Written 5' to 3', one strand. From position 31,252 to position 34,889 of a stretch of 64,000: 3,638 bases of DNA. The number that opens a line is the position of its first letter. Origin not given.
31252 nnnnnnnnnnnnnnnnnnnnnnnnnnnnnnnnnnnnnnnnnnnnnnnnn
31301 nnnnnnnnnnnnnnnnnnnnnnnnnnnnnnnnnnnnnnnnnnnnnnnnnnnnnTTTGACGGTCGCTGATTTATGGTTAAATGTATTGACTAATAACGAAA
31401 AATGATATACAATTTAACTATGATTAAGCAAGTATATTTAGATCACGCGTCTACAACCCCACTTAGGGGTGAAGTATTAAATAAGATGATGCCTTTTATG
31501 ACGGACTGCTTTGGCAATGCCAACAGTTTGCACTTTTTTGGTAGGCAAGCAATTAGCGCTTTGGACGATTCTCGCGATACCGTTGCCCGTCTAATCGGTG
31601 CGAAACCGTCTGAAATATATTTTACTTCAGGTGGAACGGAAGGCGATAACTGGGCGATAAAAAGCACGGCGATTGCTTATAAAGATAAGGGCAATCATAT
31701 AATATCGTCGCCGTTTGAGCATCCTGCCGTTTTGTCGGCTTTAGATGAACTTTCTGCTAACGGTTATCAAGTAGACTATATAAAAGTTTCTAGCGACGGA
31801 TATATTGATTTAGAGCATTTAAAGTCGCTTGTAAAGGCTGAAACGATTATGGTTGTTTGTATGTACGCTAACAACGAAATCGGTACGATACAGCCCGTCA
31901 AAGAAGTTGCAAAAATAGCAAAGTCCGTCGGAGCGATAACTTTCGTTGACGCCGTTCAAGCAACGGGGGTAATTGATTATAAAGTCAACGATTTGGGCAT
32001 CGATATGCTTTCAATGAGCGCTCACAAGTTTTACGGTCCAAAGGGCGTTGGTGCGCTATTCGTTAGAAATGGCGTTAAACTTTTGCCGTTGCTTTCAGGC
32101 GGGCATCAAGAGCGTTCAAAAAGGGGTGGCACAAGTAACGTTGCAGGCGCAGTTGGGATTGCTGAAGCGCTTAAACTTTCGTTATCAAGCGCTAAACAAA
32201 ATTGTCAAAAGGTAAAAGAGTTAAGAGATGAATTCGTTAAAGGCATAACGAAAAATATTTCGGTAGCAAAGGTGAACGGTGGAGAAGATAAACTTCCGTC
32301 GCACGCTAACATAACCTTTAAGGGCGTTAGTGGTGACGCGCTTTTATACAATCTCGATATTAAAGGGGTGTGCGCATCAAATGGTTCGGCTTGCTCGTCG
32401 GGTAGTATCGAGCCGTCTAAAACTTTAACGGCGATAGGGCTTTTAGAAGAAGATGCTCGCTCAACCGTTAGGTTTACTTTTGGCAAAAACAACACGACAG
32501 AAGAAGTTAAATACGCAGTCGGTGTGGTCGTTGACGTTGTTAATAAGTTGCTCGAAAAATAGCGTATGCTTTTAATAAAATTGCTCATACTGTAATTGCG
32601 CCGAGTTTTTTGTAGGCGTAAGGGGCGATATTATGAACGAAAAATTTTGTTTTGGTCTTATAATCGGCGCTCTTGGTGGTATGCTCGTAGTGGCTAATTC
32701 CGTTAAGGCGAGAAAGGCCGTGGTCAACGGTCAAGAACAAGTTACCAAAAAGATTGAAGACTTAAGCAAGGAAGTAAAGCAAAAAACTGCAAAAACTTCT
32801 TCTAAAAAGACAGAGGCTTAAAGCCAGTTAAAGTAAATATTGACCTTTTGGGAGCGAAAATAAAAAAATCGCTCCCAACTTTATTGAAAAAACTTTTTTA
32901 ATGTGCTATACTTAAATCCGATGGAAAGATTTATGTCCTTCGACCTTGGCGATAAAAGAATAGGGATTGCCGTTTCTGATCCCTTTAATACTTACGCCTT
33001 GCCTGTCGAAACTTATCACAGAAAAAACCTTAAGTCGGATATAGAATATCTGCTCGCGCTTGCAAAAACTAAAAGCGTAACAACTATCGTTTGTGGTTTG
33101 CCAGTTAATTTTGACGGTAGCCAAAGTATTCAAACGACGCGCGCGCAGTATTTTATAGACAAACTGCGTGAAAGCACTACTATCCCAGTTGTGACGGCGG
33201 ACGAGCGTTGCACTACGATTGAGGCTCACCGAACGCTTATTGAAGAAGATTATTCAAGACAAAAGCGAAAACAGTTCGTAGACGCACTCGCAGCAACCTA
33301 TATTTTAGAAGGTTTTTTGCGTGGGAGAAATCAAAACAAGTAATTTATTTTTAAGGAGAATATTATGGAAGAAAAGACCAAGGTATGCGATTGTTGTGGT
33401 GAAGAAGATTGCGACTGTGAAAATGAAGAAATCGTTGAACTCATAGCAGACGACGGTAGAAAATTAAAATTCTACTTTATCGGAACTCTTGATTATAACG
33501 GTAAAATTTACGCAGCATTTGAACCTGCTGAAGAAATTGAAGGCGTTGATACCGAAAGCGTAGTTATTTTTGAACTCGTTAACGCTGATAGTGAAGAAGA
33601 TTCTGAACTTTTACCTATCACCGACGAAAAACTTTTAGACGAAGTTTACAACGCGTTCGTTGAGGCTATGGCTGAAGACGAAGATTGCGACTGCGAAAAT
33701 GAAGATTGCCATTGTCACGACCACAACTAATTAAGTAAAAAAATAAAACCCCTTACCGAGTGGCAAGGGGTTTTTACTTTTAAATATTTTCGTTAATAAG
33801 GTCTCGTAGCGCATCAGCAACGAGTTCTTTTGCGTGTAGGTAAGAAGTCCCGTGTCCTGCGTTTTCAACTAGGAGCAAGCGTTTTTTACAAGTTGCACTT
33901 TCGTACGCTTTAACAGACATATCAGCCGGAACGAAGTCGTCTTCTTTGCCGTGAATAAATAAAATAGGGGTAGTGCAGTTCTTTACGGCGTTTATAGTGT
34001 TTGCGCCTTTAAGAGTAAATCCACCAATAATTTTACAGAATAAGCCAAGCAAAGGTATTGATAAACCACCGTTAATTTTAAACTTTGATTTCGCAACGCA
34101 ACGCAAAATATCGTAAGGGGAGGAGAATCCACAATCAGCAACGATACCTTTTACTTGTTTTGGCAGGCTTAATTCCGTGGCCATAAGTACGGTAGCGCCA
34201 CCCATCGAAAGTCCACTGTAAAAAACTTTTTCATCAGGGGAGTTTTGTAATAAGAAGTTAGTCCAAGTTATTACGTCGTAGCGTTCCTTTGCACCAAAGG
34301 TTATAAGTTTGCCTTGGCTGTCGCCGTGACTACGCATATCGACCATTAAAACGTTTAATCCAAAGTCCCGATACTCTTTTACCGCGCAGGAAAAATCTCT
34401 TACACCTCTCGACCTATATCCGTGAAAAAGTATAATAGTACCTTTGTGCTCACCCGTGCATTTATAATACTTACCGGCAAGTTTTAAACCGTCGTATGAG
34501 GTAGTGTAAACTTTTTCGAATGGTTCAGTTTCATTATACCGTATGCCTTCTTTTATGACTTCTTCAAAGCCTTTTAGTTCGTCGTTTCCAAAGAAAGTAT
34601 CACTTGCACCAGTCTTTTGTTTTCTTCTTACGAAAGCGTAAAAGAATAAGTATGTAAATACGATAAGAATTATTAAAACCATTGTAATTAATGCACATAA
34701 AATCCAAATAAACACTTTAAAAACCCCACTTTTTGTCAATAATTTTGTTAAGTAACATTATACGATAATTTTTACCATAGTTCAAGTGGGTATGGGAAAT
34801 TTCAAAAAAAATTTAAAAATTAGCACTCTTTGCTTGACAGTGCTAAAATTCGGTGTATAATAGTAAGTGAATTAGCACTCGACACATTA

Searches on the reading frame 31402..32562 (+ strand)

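Call 90: search_protein_families(library=pfam, proteins=[window:31402-32562:+], max_evalue=0.00001)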
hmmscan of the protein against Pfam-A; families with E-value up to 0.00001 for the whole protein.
window:31402-32562:+ (386 aa): 2 families
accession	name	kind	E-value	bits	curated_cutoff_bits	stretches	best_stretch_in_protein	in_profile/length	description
PF00266.25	Aminotran_5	-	1.5e-76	258.3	21.5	1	11-370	1-369/371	Aminotransferase class-V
PF00155.27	Aminotran_1_2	-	6.2e-10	39.2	19.7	1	52-292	42-301/361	Aminotransferase class I and II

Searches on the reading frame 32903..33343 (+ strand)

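Call 90: search_protein_families(library=pfam, proteins=[window:32903-33343:+], max_evalue=0.00001)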
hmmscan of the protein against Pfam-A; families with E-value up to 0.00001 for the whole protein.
window:32903-33343:+ (146 aa): 1 family
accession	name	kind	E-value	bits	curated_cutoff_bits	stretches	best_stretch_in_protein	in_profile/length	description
PF03652.20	RuvX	-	1.6e-40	139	29.2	1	9-140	2-133/134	Holliday junction resolvase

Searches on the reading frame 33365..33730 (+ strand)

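Call 90: search_protein_families(library=pfam, proteins=[window:33365-33730:+], max_evalue=0.00001)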
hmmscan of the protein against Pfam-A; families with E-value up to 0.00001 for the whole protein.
window:33365-33730:+ (121 aa): 1 family
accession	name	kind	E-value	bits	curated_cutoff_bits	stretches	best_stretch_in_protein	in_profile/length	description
PF06949.16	DUF1292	-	7.7e-12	46.4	24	1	29-102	1-74/75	Protein of unknown function (DUF1292)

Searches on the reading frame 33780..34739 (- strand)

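Call 90: search_protein_families(library=pfam, proteins=[window:33780-34739:-], max_evalue=0.00001)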
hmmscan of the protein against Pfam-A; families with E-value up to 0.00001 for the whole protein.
window:33780-34739:- (319 aa): 7 families
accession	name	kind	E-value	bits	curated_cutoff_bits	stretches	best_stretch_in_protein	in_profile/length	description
PF12146.15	Hydrolase_4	-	3.2e-18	66.3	27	1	97-201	2-106/239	Serine aminopeptidase, S33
PF00561.26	Abhydrolase_1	-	1.5e-13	51.4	25.8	1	101-214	2-112/245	alpha/beta hydrolase fold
PF02129.25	Peptidase_S15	-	1.1e-09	38.8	23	1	123-212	47-137/262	X-Pro dipeptidyl-peptidase (S15 family)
PF02230.22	Abhydrolase_2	-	1.6e-07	31.8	23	0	239-281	137-181/217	Phospholipase/Carboxylesterase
PF12697.13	Abhydrolase_6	-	3e-07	31.7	26.3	0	102-309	1-216/217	Alpha/beta hydrolase family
PF00326.27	Peptidase_S9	-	7.5e-07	29.3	22.6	0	247-299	133-190/213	Prolyl oligopeptidase family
PF05448.18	AXE1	-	4.7e-06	26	21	0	76-140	58-123/321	Acetyl xylan esterase (AXE1)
